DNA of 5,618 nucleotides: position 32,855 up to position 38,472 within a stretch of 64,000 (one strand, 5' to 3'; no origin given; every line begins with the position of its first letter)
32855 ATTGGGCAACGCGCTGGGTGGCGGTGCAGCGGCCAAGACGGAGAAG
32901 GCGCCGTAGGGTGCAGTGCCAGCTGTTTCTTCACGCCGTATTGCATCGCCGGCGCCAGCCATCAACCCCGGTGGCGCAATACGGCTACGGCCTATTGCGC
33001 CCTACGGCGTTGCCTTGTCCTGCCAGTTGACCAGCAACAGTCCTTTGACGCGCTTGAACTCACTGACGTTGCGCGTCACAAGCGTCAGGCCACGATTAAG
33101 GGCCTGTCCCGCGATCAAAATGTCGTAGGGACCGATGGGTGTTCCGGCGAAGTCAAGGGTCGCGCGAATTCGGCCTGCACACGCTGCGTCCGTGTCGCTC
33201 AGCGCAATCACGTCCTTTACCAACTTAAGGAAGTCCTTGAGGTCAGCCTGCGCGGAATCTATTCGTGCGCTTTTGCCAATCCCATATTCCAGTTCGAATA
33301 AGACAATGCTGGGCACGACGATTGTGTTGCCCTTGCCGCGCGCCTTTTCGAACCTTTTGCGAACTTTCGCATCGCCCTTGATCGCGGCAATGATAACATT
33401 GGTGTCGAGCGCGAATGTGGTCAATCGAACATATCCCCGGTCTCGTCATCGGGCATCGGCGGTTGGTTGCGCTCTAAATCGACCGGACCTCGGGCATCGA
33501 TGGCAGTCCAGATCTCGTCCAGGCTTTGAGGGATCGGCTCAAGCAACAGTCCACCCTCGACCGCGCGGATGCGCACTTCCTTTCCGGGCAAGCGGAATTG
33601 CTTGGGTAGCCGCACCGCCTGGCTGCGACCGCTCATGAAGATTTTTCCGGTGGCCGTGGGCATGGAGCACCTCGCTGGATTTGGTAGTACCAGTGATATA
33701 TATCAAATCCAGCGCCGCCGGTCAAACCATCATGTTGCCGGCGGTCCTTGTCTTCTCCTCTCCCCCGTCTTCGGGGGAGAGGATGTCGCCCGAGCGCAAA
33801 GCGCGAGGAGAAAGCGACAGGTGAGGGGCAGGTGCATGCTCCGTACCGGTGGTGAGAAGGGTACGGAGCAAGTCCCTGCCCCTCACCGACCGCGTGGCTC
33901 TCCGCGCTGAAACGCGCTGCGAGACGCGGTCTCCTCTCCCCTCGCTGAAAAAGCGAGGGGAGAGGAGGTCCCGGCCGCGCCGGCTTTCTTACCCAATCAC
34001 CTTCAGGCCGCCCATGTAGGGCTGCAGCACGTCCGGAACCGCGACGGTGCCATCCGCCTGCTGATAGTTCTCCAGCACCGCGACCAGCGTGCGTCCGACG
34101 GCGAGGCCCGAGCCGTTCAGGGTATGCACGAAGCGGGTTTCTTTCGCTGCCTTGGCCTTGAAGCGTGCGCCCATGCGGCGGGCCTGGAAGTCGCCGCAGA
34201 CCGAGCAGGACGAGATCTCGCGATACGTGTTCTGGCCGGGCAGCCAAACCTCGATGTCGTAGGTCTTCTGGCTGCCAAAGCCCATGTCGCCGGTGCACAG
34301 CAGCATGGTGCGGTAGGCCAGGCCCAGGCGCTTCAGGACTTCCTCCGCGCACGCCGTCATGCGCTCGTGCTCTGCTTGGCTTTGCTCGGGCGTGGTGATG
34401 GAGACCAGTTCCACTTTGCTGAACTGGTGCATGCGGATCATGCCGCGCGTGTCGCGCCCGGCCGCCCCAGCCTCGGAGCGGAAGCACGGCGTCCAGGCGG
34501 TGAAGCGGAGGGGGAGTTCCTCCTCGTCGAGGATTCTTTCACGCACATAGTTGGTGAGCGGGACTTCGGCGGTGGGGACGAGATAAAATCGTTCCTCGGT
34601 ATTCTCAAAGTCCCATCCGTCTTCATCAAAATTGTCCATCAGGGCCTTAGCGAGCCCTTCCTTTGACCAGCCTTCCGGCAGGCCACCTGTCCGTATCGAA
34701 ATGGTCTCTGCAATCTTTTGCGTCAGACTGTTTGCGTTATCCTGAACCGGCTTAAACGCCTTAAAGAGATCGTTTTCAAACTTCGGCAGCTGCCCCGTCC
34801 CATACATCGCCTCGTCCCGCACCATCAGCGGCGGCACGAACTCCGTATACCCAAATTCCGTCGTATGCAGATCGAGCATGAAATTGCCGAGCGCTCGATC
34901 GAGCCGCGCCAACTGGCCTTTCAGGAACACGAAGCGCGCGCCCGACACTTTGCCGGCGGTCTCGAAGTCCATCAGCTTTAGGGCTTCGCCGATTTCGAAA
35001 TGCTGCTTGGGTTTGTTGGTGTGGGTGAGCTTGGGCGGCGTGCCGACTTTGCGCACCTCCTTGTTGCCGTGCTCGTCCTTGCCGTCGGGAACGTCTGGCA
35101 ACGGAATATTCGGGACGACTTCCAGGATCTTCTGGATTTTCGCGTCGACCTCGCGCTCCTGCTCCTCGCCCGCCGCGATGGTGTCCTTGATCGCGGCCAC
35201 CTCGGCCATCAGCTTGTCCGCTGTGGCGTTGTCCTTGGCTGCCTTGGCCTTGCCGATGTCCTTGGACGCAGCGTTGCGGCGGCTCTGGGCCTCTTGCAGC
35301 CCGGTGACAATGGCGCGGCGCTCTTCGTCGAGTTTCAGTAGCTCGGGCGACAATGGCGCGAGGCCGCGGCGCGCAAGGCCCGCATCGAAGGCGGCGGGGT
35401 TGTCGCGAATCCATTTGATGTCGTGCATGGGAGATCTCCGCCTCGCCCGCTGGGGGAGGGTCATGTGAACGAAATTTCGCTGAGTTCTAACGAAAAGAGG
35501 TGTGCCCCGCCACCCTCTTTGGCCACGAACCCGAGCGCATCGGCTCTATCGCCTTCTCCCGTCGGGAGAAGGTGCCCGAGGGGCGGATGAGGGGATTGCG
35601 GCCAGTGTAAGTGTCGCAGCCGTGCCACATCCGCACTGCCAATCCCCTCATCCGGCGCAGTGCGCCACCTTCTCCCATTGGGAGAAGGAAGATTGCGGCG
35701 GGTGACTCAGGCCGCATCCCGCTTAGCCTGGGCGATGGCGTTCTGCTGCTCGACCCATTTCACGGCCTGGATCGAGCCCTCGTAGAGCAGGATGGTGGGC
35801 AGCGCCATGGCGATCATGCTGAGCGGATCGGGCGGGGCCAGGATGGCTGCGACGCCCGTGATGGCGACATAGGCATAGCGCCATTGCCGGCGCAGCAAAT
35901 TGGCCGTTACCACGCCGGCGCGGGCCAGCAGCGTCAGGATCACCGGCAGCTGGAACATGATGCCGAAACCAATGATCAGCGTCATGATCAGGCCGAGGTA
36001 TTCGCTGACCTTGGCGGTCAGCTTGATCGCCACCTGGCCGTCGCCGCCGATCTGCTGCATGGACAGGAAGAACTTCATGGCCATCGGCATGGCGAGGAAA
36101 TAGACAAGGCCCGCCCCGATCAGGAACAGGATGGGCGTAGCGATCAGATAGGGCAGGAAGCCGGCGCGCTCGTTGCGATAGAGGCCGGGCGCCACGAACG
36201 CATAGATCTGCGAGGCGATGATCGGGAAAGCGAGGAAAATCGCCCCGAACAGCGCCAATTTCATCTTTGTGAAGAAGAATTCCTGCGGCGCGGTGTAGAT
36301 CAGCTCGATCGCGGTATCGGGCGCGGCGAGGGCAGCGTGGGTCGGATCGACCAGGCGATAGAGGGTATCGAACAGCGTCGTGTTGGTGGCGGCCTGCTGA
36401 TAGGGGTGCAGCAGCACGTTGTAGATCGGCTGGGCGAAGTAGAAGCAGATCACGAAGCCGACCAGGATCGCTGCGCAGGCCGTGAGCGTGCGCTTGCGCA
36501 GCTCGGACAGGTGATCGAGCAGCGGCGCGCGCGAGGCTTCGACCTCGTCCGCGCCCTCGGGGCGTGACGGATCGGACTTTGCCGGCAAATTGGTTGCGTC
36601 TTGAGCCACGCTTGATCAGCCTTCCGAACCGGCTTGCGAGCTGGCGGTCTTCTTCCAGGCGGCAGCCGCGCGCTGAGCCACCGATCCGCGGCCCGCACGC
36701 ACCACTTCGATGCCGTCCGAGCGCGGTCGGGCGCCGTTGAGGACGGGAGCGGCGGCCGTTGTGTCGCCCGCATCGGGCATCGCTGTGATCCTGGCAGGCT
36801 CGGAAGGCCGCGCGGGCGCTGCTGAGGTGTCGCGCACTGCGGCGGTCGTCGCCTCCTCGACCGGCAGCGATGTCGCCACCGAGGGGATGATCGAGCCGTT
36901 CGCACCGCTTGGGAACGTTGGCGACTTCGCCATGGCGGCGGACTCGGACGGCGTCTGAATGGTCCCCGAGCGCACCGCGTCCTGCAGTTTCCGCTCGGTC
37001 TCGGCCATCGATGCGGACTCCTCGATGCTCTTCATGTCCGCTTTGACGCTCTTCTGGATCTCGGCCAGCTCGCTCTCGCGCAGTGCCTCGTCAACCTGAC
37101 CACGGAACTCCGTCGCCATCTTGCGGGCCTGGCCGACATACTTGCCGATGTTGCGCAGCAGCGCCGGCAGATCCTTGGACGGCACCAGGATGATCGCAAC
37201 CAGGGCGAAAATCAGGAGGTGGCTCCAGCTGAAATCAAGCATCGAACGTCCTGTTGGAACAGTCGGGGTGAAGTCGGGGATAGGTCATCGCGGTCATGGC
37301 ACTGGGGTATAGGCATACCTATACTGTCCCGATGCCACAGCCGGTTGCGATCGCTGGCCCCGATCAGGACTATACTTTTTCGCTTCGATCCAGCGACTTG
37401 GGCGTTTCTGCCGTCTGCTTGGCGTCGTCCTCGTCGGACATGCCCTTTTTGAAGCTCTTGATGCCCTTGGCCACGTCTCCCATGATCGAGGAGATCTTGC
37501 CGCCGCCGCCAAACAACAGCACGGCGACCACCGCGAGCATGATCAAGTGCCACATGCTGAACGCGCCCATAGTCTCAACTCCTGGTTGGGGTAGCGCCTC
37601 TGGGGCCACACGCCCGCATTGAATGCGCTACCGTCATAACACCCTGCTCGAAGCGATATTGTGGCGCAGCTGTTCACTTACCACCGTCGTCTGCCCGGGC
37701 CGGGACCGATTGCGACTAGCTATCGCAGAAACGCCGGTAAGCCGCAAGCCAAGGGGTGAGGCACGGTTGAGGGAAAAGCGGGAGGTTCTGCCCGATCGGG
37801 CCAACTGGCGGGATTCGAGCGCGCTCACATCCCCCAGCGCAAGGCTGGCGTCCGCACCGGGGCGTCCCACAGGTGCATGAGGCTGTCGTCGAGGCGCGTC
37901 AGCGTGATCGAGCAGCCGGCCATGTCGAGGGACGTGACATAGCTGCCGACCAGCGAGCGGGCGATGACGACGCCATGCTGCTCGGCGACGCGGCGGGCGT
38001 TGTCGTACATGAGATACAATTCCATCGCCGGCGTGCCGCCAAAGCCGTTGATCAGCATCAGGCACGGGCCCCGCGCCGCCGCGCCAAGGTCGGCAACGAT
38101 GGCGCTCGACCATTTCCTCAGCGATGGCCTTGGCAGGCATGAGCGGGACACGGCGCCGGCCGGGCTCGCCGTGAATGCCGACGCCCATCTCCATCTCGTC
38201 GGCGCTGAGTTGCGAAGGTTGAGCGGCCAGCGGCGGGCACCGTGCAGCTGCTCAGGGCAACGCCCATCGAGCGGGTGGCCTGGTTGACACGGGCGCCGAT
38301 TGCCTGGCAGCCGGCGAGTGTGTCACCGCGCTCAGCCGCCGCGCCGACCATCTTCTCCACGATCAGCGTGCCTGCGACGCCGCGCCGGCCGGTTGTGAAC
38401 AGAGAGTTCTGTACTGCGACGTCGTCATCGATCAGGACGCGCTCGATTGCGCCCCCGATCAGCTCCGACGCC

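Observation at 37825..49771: A ~12 kb glycerol/DHA module between tatA and scpB: intact fused ATP-type DHA kinase and glpSTPQUV-like transporter beside a decayed PTS-type dhaK-dhaL-dhaM set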

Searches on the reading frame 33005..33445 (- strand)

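Call 18: search_protein_families(library=pfam, proteins=[window:33005-33445:-], max_evalue=0.01)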
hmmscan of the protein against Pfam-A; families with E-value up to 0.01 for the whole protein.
window:33005-33445:- (147 aa): 2 families
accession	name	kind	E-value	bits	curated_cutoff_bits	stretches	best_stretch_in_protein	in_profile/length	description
PF01850.27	PIN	-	5.8e-16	59.6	23.6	1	13-135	3-119/120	PIN domain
PF13638.12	PIN_4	-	0.0048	17.6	21.9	1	13-64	3-50/132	PIN domain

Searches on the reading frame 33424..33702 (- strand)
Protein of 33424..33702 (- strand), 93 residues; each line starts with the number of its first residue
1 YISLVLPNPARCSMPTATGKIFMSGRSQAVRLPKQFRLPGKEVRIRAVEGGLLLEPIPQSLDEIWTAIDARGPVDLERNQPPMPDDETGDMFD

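Call 18: search_protein_families(library=pfam, proteins=[window:33424-33702:-], max_evalue=0.01)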
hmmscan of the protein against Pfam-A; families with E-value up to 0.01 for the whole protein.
window:33424-33702:- (93 aa): 1 family
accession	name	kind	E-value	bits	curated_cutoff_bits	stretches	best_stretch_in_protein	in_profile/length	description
PF04014.23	MazE_antitoxin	-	9.7e-08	32.3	24.7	1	21-60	1-46/48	Antidote-toxin recognition MazE, bacterial antitoxin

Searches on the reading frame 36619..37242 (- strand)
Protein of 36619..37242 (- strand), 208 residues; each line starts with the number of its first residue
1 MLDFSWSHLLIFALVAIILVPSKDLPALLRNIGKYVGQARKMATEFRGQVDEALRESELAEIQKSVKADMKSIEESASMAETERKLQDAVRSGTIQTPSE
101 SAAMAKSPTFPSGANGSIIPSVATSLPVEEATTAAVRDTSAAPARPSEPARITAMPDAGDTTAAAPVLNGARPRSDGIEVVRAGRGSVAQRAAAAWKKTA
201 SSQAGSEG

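Call 42: find_homologous_proteins(query=window:36619-37242:-, max_evalue=1e-10)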
Query seq(208 aa) (208 aa): 33 proteins with E <= 1e-10 among 8000 candidates.
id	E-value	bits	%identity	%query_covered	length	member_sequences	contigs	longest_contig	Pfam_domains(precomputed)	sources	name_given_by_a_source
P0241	8.1e-122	422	100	100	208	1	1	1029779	PF02416.22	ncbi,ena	-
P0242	1.1e-76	275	70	100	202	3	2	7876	PF02416.22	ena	-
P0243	1.1e-74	268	67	100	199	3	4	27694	PF02416.22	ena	-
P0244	4.0e-73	263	70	100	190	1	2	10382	PF02416.22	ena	-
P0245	1.6e-72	261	69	100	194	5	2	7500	PF02416.22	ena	-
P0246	1.2e-71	258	67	100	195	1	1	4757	PF02416.22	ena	-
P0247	2.8e-57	212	61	99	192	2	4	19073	PF02416.22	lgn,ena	-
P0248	2.0e-55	206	59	100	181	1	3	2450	PF02416.22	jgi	jgi:sec-independent protein translocase protein TatB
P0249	5.1e-53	198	55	100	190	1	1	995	PF02416.22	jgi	jgi:sec-independent protein translocase protein TatB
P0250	3.0e-52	195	57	99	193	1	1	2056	PF02416.22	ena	-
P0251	3.3e-49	185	70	72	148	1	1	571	PF02416.22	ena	-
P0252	1.2e-46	177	53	99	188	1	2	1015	PF02416.22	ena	-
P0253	2.2e-46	176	51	99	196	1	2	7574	PF02416.22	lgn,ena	-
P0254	3.5e-45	172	54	99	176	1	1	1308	PF02416.22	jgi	jgi:sec-independent protein translocase protein TatB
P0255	1.2e-44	170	50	97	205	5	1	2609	PF02416.22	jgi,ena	-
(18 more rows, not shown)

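Call 43: find_encoding_contigs(protein=P0243, flank=10000, max_places=3)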
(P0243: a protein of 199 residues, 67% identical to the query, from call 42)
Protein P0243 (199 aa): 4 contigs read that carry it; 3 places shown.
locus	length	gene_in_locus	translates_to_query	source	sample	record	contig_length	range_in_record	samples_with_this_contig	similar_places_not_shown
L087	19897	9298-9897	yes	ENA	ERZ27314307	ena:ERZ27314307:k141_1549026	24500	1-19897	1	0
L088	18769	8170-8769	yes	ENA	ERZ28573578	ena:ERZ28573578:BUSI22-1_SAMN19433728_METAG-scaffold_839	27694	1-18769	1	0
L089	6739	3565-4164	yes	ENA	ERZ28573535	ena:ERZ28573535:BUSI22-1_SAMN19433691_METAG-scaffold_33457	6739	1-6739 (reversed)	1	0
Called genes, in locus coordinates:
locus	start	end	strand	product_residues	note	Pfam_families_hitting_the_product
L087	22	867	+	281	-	-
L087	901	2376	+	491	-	PF01565:FAD_binding_4, PF02913:FAD-oxidase_C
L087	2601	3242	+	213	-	PF13521:AAA_28 (weak), PF02223:Thymidylate_kin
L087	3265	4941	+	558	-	PF18158:AidB_N, PF02770:Acyl-CoA_dh_M, PF00441:Acyl-CoA_dh_1, PF22924:ACOX_C_alpha1, PF08028:Acyl-CoA_dh_2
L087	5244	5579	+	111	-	-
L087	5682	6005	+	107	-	-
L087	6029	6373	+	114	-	PF07007:LprI (weak)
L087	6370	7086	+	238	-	PF13489:Methyltransf_23, PF13649:Methyltransf_25, PF13847:Methyltransf_31, PF08241:Methyltransf_11, PF08242:Methyltransf_12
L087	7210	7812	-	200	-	PF00081:Sod_Fe_N, PF02777:Sod_Fe_C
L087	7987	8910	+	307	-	PF00135:COesterase (weak), PF20434:BD-FAE, PF07859:Abhydrolase_3, PF00326:Peptidase_S9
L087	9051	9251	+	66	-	PF02416:TatA_B_E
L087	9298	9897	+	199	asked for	PF02416:TatA_B_E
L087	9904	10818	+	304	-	PF00902:TatC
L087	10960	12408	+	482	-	PF02403:Seryl_tRNA_N, PF00587:tRNA-synt_2b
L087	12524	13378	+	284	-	PF03446:NAD_binding_2, PF03807:F420_oxidored, PF14833:NAD_binding_11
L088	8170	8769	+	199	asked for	PF02416:TatA_B_E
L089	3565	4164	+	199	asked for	PF02416:TatA_B_E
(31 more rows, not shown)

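Call 44: find_encoding_contigs(protein=P0244, flank=10000, max_places=2)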
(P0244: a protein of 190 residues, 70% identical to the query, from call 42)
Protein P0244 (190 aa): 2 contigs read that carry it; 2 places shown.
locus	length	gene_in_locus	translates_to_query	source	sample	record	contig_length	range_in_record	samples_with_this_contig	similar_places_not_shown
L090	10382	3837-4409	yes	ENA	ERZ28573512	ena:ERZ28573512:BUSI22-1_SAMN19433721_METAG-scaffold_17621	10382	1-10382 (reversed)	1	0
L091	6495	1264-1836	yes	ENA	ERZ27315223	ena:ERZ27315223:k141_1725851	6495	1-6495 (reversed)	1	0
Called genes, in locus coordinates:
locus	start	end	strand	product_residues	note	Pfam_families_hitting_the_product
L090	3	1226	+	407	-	?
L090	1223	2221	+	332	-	PF02653:BPD_transp_2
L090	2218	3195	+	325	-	PF02653:BPD_transp_2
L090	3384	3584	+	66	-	PF02416:TatA_B_E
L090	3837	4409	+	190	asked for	PF02416:TatA_B_E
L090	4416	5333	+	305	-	PF00902:TatC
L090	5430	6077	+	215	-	PF01081:Aldolase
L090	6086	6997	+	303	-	PF00294:PfkB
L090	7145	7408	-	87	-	PF03937:Sdh5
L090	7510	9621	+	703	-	PF17191:RecG_wedge (weak), PF00270:DEAD, PF04851:ResIII (weak), PF07517:SecA_DEAD (weak), PF00271:Helicase_C, PF19833:RecG_dom3_C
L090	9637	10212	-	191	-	PF03729:DUF308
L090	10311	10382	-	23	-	?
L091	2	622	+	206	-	?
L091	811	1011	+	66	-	PF02416:TatA_B_E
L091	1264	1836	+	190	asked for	PF02416:TatA_B_E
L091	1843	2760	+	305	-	PF00902:TatC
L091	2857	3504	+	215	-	PF01081:Aldolase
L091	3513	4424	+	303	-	PF00294:PfkB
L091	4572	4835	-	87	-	PF03937:Sdh5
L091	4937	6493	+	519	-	?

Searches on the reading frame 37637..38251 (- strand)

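Call 5: search_protein_families(library=pfam, proteins=[window:37637-38251:-])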
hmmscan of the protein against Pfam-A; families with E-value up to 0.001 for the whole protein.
window:37637-38251:- (205 aa): 1 family
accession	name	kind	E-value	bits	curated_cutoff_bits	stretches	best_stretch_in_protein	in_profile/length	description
PF02733.22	Dak1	-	2.4e-10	40.3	31.4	1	9-50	185-226/313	Dak1 domain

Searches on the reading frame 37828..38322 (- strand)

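Call 4: search_protein_families(library=pfam, proteins=[window:37828-38322:-])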
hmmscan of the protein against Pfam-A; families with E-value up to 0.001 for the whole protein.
window:37828-38322:- (165 aa): 1 family
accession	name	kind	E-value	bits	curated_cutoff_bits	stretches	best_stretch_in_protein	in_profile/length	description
PF02733.22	Dak1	-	1.7e-24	86.8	31.4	1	76-160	228-313/313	Dak1 domain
